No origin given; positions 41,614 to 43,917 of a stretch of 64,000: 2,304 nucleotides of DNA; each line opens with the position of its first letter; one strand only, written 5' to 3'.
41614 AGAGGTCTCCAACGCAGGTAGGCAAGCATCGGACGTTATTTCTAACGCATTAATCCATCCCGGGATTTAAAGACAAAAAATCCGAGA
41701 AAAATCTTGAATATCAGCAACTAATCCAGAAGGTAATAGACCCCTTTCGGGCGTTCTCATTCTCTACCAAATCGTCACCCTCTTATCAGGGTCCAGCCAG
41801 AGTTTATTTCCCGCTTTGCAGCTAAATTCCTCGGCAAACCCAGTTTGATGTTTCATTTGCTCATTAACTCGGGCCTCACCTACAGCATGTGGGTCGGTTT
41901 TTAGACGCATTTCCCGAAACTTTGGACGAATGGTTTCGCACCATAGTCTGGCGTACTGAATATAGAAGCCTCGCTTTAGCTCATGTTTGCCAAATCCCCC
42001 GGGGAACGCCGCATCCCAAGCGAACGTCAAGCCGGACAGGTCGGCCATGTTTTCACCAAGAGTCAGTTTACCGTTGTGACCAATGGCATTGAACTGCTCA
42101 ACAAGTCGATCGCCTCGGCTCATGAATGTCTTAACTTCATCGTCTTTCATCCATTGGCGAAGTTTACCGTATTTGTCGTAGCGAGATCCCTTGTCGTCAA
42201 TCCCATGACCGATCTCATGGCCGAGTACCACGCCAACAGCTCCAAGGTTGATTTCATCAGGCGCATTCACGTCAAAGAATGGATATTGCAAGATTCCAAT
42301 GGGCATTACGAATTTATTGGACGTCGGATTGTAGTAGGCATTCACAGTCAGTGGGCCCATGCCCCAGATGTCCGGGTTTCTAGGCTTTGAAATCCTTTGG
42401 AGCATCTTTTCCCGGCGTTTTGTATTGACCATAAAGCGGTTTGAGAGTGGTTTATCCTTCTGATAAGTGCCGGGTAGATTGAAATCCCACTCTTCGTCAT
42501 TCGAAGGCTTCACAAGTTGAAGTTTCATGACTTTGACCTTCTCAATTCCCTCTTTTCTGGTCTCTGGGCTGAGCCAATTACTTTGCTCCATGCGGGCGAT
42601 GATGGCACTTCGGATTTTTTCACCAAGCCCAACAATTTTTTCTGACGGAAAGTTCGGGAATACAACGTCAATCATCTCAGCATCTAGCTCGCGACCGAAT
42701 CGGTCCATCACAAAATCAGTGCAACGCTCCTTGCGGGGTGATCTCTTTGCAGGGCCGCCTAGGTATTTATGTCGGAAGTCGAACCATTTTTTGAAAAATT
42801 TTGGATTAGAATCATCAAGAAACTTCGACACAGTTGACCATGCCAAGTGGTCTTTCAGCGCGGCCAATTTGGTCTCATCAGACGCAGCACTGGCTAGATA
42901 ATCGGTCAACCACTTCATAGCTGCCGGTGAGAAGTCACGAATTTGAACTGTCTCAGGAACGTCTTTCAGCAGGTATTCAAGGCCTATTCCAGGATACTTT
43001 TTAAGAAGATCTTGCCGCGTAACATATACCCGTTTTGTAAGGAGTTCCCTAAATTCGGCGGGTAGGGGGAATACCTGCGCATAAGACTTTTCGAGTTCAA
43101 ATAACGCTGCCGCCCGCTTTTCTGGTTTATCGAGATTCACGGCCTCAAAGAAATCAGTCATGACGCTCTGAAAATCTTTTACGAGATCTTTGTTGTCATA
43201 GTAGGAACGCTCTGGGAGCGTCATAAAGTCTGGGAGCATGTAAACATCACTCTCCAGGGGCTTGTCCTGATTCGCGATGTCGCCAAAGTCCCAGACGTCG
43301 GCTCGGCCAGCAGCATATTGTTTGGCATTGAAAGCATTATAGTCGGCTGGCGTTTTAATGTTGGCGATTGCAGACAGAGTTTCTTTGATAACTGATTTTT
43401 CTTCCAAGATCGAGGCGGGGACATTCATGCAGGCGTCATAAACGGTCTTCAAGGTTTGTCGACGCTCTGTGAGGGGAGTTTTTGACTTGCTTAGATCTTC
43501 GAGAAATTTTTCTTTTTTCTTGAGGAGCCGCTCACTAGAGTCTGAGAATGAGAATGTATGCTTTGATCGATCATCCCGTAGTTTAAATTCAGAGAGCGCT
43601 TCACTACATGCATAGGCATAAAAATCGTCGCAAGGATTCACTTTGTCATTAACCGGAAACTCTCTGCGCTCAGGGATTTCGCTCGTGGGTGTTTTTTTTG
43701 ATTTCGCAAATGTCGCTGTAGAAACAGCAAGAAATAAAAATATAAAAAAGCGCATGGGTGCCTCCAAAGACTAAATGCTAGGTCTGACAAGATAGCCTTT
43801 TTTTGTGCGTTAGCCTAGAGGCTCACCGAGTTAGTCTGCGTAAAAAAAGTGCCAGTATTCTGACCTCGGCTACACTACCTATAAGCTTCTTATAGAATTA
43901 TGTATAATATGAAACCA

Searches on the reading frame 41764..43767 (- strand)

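Call 16: search_protein_families(library=ncbifam, max_evalue=0.00001, proteins=[window:41764-43767:-])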
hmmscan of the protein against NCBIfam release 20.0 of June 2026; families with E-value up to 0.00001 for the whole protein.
window:41764-43767:- (667 aa): 1 family
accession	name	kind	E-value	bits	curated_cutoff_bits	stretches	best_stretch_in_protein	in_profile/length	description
NF052391.1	endpepPepOLacoc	equivalog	1.9e-46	159.1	1000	1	391-667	351-627/627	endopeptidase PepO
